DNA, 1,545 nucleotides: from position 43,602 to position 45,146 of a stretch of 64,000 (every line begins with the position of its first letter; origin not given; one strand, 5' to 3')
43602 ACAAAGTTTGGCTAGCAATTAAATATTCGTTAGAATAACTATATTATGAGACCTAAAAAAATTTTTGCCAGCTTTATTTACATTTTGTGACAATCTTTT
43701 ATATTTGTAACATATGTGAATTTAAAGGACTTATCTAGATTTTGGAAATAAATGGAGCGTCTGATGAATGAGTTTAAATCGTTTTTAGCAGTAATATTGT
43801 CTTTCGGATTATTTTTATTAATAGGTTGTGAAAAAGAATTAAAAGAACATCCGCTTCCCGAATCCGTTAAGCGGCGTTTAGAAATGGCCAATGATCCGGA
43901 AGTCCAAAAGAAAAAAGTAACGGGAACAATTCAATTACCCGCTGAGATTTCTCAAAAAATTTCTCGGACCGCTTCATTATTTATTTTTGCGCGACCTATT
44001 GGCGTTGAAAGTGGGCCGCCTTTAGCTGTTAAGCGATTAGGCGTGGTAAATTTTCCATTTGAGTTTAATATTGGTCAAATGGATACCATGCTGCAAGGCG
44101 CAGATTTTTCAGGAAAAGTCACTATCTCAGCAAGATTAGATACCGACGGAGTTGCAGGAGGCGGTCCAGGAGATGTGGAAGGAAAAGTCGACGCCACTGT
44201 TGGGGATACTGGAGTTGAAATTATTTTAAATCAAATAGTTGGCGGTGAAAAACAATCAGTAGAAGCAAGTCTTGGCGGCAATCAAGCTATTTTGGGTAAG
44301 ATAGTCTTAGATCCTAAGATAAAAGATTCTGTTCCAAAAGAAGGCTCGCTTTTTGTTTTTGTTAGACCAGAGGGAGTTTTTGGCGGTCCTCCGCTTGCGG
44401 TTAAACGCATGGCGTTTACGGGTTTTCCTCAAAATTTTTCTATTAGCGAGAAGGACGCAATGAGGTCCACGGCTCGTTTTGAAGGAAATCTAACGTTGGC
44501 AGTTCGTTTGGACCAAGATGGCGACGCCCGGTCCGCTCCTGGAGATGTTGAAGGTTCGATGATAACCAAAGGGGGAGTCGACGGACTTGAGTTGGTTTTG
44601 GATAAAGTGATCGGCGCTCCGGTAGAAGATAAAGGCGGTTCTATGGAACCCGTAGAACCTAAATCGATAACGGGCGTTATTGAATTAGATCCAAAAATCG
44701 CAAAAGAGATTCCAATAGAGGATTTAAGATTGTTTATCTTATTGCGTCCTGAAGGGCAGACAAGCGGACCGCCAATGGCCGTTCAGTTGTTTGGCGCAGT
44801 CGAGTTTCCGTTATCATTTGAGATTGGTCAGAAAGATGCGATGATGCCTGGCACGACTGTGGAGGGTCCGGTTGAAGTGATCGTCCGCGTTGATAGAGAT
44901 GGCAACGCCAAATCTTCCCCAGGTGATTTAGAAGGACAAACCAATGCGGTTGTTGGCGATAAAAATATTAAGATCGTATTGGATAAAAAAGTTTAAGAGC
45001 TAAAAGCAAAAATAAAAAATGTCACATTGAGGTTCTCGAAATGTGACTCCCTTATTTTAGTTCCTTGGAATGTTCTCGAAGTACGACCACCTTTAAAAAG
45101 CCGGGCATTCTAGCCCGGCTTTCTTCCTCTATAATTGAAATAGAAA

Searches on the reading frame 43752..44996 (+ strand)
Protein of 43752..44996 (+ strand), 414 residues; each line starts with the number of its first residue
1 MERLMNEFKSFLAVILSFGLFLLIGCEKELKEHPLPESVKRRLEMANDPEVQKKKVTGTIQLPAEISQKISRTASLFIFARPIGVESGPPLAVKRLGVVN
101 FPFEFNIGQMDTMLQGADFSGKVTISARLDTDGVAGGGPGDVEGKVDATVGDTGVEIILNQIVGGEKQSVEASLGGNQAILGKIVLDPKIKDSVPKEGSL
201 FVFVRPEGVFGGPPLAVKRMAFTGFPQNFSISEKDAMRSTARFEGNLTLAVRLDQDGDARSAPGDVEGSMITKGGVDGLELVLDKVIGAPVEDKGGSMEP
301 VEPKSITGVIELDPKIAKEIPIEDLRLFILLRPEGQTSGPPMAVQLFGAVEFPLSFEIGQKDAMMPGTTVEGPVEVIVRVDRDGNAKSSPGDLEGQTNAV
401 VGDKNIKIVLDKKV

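Call 81: search_protein_families(library=pfam, proteins=[window:43752-44996:+], max_evalue=0.001)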
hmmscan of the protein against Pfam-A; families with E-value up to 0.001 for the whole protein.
window:43752-44996:+ (414 aa): 1 family
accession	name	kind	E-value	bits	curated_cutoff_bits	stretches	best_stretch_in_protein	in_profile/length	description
PF23892.1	Ig_CycH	-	1.1e-43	147.8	27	3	307-409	2-106/108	Cytochrome c-type biogenesis protein H Ig-like domain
